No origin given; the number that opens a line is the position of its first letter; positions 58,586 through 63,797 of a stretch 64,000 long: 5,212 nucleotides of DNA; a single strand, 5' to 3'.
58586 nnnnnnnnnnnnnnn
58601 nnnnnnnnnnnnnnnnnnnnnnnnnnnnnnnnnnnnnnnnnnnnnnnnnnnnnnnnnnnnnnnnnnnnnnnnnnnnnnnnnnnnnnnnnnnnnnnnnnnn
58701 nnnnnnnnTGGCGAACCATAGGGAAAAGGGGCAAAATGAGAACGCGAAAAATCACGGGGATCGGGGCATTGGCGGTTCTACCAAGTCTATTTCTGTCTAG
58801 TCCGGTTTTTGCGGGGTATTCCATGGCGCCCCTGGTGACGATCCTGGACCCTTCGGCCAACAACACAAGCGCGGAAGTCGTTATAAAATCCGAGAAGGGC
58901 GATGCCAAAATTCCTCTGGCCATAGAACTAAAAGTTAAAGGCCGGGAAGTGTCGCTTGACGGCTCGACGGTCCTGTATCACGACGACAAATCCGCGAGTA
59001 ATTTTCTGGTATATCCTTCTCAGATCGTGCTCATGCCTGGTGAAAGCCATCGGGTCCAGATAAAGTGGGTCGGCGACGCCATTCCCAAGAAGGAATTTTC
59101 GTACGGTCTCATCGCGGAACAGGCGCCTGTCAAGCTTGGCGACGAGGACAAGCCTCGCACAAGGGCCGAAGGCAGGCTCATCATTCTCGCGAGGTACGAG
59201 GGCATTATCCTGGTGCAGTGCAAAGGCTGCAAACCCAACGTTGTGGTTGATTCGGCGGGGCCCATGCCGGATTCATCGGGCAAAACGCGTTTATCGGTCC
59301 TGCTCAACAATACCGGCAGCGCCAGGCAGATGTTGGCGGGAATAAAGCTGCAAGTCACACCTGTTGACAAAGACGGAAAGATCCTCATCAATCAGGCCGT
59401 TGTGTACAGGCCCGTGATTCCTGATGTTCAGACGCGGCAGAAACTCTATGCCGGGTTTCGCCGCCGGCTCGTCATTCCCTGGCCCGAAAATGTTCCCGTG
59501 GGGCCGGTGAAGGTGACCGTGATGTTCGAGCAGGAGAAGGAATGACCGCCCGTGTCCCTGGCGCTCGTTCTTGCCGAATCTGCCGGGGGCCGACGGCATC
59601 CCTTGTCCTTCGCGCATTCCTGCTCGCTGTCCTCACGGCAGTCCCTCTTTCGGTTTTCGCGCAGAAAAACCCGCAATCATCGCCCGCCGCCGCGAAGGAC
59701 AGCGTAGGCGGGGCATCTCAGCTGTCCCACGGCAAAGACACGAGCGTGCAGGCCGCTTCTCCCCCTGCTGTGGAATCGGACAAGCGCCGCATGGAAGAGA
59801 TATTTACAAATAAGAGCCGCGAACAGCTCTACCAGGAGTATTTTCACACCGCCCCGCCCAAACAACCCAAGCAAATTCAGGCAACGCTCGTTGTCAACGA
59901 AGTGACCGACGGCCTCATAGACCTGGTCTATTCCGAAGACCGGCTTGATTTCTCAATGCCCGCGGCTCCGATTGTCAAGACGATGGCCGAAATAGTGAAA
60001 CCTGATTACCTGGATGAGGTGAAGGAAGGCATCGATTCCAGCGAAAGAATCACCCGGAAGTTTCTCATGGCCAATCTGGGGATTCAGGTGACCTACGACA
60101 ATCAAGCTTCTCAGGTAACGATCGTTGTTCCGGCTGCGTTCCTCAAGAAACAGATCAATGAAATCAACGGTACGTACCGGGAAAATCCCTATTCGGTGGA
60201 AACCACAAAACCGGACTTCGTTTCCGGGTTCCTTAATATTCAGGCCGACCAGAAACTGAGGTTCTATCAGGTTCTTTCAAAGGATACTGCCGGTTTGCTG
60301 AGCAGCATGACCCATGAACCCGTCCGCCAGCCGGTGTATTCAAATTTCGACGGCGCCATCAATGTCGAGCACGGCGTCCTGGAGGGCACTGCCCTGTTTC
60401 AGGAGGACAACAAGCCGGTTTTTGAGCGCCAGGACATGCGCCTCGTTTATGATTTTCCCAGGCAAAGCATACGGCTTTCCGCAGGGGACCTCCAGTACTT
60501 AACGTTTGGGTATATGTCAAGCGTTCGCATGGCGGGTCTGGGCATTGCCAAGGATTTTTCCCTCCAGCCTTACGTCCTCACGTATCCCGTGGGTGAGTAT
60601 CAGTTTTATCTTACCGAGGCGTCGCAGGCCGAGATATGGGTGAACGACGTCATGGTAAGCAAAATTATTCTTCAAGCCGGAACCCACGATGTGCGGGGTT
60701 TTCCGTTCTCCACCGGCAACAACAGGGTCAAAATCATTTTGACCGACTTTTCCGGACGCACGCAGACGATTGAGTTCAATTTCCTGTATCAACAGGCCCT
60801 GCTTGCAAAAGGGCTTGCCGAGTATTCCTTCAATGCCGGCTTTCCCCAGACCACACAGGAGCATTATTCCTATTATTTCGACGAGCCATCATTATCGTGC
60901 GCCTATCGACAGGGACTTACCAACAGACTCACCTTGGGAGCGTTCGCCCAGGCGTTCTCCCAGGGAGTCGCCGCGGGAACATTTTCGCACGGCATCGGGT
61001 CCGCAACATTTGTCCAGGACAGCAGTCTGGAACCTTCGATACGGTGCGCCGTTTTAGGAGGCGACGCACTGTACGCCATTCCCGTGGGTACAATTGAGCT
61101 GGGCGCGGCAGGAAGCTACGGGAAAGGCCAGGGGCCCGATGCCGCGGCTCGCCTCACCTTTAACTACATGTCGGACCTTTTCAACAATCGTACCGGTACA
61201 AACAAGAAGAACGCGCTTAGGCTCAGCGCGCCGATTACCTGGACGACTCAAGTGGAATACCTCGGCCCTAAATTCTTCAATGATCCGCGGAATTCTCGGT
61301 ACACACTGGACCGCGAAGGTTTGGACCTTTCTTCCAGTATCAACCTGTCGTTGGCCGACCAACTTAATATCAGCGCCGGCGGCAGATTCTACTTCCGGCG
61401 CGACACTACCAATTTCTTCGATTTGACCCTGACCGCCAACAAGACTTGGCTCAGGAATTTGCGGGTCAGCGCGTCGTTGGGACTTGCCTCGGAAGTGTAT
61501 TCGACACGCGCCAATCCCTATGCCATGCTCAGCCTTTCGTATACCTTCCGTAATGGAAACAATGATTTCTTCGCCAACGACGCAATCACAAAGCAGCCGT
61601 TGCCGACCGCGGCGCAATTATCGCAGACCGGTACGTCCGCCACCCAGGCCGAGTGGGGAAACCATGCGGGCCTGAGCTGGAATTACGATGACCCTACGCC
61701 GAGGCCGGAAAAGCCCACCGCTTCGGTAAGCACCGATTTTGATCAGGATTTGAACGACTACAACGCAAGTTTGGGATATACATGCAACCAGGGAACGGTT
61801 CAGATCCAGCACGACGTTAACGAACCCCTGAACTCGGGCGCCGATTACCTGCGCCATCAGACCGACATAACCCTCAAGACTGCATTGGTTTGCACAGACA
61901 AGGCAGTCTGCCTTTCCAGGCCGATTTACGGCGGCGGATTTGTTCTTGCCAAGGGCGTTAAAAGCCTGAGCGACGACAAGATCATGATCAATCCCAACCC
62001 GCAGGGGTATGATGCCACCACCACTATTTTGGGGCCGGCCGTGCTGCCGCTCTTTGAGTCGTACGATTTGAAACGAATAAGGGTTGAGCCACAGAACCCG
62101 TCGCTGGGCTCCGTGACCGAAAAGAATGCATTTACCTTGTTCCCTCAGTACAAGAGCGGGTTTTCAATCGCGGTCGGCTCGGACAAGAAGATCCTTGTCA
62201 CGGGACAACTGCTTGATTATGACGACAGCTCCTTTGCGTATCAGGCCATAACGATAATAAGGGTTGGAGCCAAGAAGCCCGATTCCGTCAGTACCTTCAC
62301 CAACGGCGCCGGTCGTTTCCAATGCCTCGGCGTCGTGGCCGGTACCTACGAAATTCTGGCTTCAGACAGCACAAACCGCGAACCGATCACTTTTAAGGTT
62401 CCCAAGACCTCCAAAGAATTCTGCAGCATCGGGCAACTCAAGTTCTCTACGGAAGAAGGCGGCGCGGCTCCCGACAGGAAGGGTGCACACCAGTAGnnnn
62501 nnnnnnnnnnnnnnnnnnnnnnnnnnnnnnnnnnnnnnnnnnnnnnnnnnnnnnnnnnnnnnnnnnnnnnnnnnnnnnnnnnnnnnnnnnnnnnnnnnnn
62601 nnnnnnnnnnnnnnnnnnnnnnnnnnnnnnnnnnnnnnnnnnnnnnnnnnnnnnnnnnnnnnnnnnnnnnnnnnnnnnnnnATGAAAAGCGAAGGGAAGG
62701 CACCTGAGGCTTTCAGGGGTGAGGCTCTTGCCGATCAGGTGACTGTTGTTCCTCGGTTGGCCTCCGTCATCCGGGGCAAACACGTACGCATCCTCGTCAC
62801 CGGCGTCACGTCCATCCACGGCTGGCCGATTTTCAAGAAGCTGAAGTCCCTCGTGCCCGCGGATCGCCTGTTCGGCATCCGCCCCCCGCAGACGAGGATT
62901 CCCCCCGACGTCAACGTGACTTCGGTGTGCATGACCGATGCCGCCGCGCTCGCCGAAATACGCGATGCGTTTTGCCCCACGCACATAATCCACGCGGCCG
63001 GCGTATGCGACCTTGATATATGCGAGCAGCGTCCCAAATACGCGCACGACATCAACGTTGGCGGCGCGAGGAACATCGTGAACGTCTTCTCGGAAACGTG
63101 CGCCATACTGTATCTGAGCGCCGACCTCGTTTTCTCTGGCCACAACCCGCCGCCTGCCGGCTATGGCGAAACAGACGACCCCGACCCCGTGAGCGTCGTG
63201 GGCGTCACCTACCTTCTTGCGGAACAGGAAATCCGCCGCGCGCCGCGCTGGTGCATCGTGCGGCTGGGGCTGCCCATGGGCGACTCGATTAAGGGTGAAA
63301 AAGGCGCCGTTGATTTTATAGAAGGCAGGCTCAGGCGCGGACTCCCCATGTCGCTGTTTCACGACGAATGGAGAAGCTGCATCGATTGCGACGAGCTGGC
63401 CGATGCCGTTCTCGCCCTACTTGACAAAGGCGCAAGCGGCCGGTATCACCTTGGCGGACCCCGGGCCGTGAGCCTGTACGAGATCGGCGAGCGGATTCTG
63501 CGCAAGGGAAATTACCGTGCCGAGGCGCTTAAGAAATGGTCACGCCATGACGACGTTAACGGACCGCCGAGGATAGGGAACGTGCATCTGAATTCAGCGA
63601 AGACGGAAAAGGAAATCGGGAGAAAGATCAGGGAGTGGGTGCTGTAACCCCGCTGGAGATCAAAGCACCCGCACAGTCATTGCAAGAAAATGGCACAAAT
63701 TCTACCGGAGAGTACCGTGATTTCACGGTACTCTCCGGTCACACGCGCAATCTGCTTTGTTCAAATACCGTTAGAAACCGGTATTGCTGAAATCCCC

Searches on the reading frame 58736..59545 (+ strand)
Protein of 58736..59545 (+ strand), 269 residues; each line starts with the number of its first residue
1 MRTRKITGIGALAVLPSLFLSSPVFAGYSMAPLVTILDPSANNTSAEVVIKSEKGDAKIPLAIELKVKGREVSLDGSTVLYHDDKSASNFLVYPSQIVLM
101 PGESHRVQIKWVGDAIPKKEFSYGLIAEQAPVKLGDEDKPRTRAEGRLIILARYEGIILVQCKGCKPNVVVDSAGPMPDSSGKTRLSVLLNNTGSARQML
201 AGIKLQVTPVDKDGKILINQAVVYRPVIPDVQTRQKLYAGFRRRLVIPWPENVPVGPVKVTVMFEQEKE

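Call 4: search_protein_families(library=pfam, proteins=[window:58736-59545:+], max_evalue=1)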
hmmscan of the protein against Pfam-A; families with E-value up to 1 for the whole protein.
window:58736-59545:+ (269 aa): 2 families
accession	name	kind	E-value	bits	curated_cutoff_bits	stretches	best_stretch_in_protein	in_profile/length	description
PF16392.11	DUF5001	-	0.025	15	23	1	85-112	31-57/86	Ig-like domain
PF05180.17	zf-DNL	-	0.06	13.7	27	1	154-177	23-47/64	DNL zinc finger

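Call 22: search_protein_families(library=ncbifam, proteins=[window:58736-59545:+], max_evalue=1)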
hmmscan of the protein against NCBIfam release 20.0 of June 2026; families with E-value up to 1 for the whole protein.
window:58736-59545:+ (269 aa): 0 families

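Call 23: search_solved_structures(query=window:58736-59545:+, max_evalue=10)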
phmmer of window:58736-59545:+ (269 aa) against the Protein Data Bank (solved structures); distinct sequences matched with E-value up to 10: 13.
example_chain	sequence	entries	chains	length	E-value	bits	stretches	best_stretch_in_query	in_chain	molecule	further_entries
5wn3_A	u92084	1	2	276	0.83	12.3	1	84-161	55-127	DNA-(apurinic or apyrimidinic site) lyase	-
7mev_A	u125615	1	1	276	0.83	12.3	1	84-161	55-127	DNA-(apurinic or apyrimidinic site) endonuclease, mitochondrial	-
5wn0_A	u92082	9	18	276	0.83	12.3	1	84-161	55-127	DNA-(apurinic or apyrimidinic site) lyase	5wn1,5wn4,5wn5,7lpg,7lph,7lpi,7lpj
6w4i_A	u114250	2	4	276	0.83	12.3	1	84-161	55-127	DNA-(apurinic or apyrimidinic site) lyase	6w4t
4qh9_A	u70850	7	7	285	0.87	12.2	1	84-161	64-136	DNA-(apurinic or apyrimidinic site) lyase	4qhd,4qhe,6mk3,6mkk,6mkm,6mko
9dp4_A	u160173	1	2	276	0.97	12.1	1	84-161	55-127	DNA repair nuclease/redox regulator APEX1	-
9dp3_A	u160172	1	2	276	0.99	12.1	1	84-161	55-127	DNA repair nuclease/redox regulator APEX1, mitochondrial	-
9dp1_A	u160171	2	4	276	1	12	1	84-161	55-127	DNA repair nuclease/redox regulator APEX1, mitochondrial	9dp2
6boq_A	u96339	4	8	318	1.1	12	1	84-161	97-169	DNA-(apurinic or apyrimidinic site) lyase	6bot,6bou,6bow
6x6u_A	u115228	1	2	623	1.1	11.9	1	103-191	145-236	Formaldehyde:ferredoxin oxidoreductase wor5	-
6x1o_A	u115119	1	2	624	1.1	11.9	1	103-191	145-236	Formaldehyde:ferredoxin oxidoreductase wor5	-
5wn2_A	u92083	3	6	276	1.1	11.9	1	89-161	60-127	DNA-(apurinic or apyrimidinic site) lyase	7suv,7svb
6bov_A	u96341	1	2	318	1.4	11.5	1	89-161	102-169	DNA-(apurinic or apyrimidinic site) lyase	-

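Call 26: find_homologous_proteins(query=window:58736-59545:+, max_evalue=0.001)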
Query window:58736-59545:+ (269 aa): 33 proteins with E <= 0.001 among 2085 candidates.
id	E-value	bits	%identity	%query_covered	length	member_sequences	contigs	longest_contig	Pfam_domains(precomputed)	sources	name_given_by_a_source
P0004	3.7e-158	543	92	100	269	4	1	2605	-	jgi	jgi:fimbrial chaperone protein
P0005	2.9e-115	402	71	100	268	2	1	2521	-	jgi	jgi:fimbrial chaperone protein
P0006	4.0e-114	398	70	97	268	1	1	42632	-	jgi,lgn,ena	-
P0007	9.2e-108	378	64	100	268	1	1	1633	-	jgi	jgi:fimbrial chaperone protein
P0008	3.9e-104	366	62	100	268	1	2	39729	-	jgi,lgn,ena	jgi:fimbrial chaperone protein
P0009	1.4e-96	341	63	90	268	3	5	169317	-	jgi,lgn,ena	jgi:fimbrial chaperone protein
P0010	5.7e-96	339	64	94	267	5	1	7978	-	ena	-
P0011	6.0e-95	336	59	99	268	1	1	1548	-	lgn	-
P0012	4.8e-94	333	59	100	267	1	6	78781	-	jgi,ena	jgi:P pilus assembly protein, chaperone PapD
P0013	5.8e-94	332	62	90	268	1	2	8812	-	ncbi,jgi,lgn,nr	ncbi:MAG TPA: hypothetical protein DCO75_04025 [Fibrobacteres bacterium]|jgi:fimbrial chaperone prot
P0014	2.5e-92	327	57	96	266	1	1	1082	-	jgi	jgi:fimbrial chaperone protein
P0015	9.2e-92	325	58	100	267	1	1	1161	-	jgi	jgi:fimbrial chaperone protein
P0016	1.7e-91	324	61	89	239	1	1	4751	-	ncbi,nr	ncbi:MAG: hypothetical protein PHC61_14040, partial [Chitinivibrionales bacterium]|nr:hypothetical p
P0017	4.7e-91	323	58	99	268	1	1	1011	-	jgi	jgi:fimbrial chaperone protein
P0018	3.9e-90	320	56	98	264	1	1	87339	-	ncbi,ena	-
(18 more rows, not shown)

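Call 31: find_related_loci(query=A3, collection=genome_contigs, flank=6000)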
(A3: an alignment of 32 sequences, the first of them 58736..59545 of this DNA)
Query A3 (269 aa) in genome_contigs; peptide patterns used: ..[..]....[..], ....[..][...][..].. (x = any residue, [..] = any of these).
32 stretches matched a pattern; 8 encode a relative of the query (tblastn E <= 1e-3); 8 distinct loci.
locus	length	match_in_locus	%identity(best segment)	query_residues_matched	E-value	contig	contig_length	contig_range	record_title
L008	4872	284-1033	65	17-268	1e-107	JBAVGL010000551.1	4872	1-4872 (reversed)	MAG: Chitinivibrionales bacterium isolate MFD06947_ilm_asm_bin9 k127_138893, whole genome shotgun sequence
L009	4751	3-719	61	30-268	3e-99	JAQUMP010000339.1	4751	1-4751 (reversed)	MAG: Chitinivibrionales bacterium isolate STD1_157 NODE_72204_length_4751_cov_2.608564_Sandtown_D1, whole genome shotgun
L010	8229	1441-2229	56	4-266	5e-99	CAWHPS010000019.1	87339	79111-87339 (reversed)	MAG: uncultured Fibrobacterota bacterium isolate MFD04716.bin.2.54 genome assembly, contig: contig_13118, whole genome s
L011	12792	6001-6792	56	1-264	1e-97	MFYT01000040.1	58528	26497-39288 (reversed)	MAG: Candidatus Raymondbacteria bacterium RIFOXYA2_FULL_49_16 rifoxya2_full_scaffold_209, whole genome shotgun sequence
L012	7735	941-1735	53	1-266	8e-93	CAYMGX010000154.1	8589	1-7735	MAG TPA_asm: uncultured Fibrobacter sp. isolate SRP294416_co1_262 genome assembly, contig: NODE_18822_length_8589_cov_17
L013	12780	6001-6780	53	1-264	4e-90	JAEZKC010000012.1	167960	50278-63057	MAG: Fibrobacteres bacterium isolate OH_CDB_25 k127_1810512, whole genome shotgun sequence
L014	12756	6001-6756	55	14-266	3e-89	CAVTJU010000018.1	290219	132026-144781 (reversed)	MAG: uncultured Fibrobacteraceae bacterium isolate MFD05674.bin.2.139 genome assembly, contig: contig_98905, whole genom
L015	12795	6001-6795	51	1-266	2e-86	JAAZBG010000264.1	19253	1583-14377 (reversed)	MAG: Fibrobacter sp. isolate AS06rmzACSIP_529 649105_AS06, whole genome shotgun sequence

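Call 35: predict_structure(alignment_id=A3)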
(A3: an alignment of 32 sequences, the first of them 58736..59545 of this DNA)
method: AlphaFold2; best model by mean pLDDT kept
length: 269 residues; sequences in the alignment: 32
mean_pLDDT: 84.1   pTM: 0.73
mean pLDDT of the five models: 84.1, 81.9, 74.7, 55.0, 55.0
residues with pLDDT >= 90: 144; 70-90: 71; 50-70: 51; < 50: 3
segments of 3 or more residues with pLDDT < 50: none
pLDDT, mean of each block of 10 residues (from residue 1): 54 60 71 93 94 76 92 89 91 93 93 90 91 57 58 86 91 93 94 93 92 89 89 85 93 92 71
secondary structure, 60 per line:
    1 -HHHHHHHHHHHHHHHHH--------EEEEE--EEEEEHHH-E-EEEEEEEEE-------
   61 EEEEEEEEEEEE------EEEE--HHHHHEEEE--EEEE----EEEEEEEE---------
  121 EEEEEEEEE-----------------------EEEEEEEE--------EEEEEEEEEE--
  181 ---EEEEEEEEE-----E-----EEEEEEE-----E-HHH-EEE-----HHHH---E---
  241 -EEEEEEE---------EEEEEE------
elements in order: H2-18 E27-31 E34-38 E45-53 E61-72 E79-82 H85-89 E90-93 E96-99 E104-111 E121-129 E153-160 E169-178 E184-192 E204-210 E222-224 H230-233 E242-248 E258-263

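Call 39: fold_search(model_id=the predicted structure, library=pdb)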
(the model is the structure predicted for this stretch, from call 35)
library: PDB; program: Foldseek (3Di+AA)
matches with E <= 10: 1487; with E <= 0.001: 136
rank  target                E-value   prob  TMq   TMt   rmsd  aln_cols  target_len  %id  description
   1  6fqa_A                1.7e-11  1.00  0.49  0.56   8.2       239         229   15  Crystal structure of the CsuC-CsuA/B chaperone-subunit preassembly complex of the archaic chaperone-usher Csu pili of  (released 2018-09-26)
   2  6fqa_C                4.6e-11  1.00  0.48  0.56   7.9       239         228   15  Crystal structure of the CsuC-CsuA/B chaperone-subunit preassembly complex of the archaic chaperone-usher Csu pili of  (released 2018-09-26)
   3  5d6h_A                5.1e-11  1.00  0.47  0.56   7.8       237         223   15  Crystal structure of CsuC-CsuA/B chaperone-major subunit pre-assembly complex from Csu biofilm-mediating pili of Acine (released 2015-11-04)
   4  4y2o_A                2.1e-10  1.00  0.47  0.58   9.4       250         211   16  Structure of CFA/I pili chaperone-major subunit complex (CfaA-CfaB) (released 2016-08-10)
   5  6k73_B                2.2e-10  1.00  0.48  0.59   8.8       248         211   15  Chaperone-tip adhesin complex is vital for synergistic activation of CFA/I fimbriae biogenesis (released 2020-06-10)
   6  6fq0_C                8.0e-10  1.00  0.43  0.54   8.8       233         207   14  Crystal structure of the CsuC-CsuA/B chaperone-subunit preassembly complex of the archaic chaperone-usher Csu pili of  (released 2018-09-26)
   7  4ncd                  9.8e-10  1.00  0.47  0.59  10.0       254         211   14  Crystal Structure of Class 5 Fimbriae Chaperone CfaA (released 2014-08-27)
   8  6k73_A                1.5e-09  1.00  0.47  0.59   7.3       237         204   16  Chaperone-tip adhesin complex is vital for synergistic activation of CFA/I fimbriae biogenesis (released 2020-06-10)
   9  6fjy_C                1.7e-09  1.00  0.44  0.58   8.7       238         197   13  Crystal structure of CsuC-CsuE chaperone-tip adhesion subunit pre-assembly complex from archaic chaperone-usher Csu pi (released 2018-05-16)
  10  6fq0_A                2.6e-09  1.00  0.44  0.55   9.2       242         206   15  Crystal structure of the CsuC-CsuA/B chaperone-subunit preassembly complex of the archaic chaperone-usher Csu pili of  (released 2018-09-26)
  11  5dfk                  2.8e-09  1.00  0.40  0.56  10.1       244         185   14  Crystal Structure of the Escherichia coli Common Pilus Chaperone, EcpB (released 2015-11-04)
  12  6fjy_A                3.4e-09  1.00  0.47  0.57   8.8       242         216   14  Crystal structure of CsuC-CsuE chaperone-tip adhesion subunit pre-assembly complex from archaic chaperone-usher Csu pi (released 2018-05-16)
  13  1p5u_A                1.1e-08  1.00  0.44  0.56  10.1       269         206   13  X-ray structure of the ternary Caf1M:Caf1:Caf1 chaperone:subunit:subunit complex (released 2003-06-24)
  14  3gew_C                3.5e-08  1.00  0.46  0.57   9.3       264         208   14  FaeE-FaeG chaperone-major pilin complex of F4 ad fimbriae (released 2009-10-20)
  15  4b0m_M                5.9e-08  1.00  0.45  0.56   9.3       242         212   14  Complex of the Caf1AN usher domain, Caf1M chaperone and Caf1 subunit from Yersinia pestis (released 2012-09-26)
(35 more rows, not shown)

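Call 49: find_encoding_contigs(protein=P0004, flank=5000, max_places=6)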
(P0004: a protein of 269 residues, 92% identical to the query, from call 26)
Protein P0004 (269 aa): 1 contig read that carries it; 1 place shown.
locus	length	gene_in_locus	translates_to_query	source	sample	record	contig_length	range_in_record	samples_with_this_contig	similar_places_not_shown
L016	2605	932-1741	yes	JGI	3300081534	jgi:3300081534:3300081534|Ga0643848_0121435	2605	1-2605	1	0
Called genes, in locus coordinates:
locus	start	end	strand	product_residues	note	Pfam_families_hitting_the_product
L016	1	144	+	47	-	?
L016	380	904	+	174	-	-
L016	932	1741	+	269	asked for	-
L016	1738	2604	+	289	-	?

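Call 50: find_encoding_contigs(protein=window:58736-59545:+, flank=3000, max_places=10)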
Protein window:58736-59545:+ (269 aa): 12 contigs read that carry it; 7 places shown.
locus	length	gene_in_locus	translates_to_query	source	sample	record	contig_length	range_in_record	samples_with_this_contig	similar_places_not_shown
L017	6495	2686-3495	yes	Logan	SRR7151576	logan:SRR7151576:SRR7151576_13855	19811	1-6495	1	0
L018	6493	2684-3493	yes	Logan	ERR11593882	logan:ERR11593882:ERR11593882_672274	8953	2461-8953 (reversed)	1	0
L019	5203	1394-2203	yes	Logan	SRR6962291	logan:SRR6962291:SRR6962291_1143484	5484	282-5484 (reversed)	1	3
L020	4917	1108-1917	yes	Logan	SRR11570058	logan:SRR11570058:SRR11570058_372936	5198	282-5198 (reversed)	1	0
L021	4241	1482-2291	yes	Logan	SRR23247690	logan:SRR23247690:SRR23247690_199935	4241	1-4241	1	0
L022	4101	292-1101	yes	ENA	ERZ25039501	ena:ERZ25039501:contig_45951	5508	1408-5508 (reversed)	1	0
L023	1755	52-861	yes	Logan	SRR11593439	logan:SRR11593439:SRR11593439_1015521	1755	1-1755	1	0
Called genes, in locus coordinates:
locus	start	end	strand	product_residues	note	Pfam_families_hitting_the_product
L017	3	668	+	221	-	?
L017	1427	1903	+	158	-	-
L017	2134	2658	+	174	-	-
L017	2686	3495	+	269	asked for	-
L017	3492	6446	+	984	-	PF00577:Usher (faint)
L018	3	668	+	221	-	?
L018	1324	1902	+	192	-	-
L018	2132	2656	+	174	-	-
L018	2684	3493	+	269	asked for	-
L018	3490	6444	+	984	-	PF00577:Usher (faint)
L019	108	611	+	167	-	-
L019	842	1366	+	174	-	-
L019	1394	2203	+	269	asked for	-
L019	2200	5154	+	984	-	PF00577:Usher (faint)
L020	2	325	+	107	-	?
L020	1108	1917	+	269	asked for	-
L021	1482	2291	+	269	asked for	-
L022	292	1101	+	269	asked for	-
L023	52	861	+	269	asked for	-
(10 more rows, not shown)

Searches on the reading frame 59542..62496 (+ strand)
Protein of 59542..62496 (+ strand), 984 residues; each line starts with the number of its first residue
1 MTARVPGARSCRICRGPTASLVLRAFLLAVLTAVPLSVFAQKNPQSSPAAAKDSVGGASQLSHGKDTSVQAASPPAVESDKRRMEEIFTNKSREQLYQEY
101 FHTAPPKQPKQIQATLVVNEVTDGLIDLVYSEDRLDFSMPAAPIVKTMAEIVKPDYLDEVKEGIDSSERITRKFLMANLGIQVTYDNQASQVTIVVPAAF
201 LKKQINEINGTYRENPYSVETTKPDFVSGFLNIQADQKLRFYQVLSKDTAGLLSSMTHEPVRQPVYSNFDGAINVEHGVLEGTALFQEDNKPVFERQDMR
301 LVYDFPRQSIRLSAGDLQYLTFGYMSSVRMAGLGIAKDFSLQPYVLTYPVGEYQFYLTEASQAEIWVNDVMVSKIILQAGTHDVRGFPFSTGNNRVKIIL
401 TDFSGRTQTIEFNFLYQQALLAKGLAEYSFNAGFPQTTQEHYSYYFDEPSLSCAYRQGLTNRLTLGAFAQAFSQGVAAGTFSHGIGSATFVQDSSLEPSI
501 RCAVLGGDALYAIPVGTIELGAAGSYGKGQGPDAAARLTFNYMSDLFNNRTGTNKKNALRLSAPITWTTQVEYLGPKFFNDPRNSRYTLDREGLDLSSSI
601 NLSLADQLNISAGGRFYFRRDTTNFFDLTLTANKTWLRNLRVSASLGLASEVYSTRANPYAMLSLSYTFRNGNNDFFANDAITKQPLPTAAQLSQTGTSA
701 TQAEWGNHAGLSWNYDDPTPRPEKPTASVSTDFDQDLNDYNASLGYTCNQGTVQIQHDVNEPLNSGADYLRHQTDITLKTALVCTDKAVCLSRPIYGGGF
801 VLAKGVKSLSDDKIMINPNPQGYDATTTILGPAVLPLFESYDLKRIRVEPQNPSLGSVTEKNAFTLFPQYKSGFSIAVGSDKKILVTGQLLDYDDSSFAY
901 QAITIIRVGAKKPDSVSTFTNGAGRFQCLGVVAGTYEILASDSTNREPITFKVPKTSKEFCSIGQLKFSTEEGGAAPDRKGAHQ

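Call 4: search_protein_families(library=pfam, proteins=[window:59542-62496:+], max_evalue=1)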
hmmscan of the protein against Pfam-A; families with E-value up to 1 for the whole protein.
window:59542-62496:+ (984 aa): 4 families
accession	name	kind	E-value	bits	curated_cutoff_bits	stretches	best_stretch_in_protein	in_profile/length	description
PF00577.26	Usher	-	6.8e-09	35.5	27.1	2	583-852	290-523/549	Outer membrane usher protein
PF13620.12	CarboxypepD_reg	-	0.0029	18.3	32.3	1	886-942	2-56/82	Carboxypeptidase regulatory-like domain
PF17095.10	CAMSAP_CC1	-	0.12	12.7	27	1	76-101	29-53/59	Spectrin-binding region of Ca2+-Calmodulin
PF04172.21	LrgB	-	0.22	11.3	25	1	468-497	160-189/214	LrgB-like family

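Call 22: search_protein_families(library=ncbifam, proteins=[window:59542-62496:+], max_evalue=1)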
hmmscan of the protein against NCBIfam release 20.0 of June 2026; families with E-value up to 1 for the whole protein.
window:59542-62496:+ (984 aa): 1 family
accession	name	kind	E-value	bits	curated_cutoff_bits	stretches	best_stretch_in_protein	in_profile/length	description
NF005908.0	PRK07889.1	equivalog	0.023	14.4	299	1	681-723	185-227/256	enoyl-ACP reductase FabI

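Call 24: search_solved_structures(query=window:59542-62496:+, max_evalue=1)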
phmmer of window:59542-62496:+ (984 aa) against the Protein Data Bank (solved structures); distinct sequences matched with E-value up to 1: 0.

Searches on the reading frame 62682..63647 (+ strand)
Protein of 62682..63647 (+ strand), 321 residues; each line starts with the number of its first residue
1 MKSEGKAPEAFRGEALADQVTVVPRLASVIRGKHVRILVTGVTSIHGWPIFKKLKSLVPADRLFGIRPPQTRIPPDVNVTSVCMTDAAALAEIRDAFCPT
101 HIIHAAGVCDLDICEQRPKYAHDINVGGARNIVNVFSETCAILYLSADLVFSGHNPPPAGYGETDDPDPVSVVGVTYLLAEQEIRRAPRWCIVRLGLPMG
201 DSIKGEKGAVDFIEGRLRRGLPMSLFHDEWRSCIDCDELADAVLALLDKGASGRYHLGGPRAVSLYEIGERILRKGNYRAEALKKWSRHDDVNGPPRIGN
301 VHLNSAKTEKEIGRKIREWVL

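Call 4: search_protein_families(library=pfam, proteins=[window:62682-63647:+], max_evalue=1)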
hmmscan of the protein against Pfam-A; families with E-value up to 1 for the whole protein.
window:62682-63647:+ (321 aa): 5 families
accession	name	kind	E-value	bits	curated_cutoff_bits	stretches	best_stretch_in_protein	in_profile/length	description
PF04321.23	RmlD_sub_bind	-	1.9e-30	106.4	27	1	36-319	2-274/287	RmlD substrate binding domain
PF01370.27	Epimerase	-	9.7e-14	51.8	20.9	1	37-254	1-236/240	NAD dependent epimerase/dehydratase family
PF02719.21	Polysacc_synt_2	-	0.003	17.2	20.2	1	85-148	64-129/293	Polysaccharide biosynthesis protein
PF18721.6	CxC6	-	0.061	14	27.5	1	89-117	20-47/66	CxC6 like cysteine cluster associated with KDZ transposases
PF16363.11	GDP_Man_Dehyd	-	0.069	13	27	1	56-151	32-133/332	GDP-mannose 4,6 dehydratase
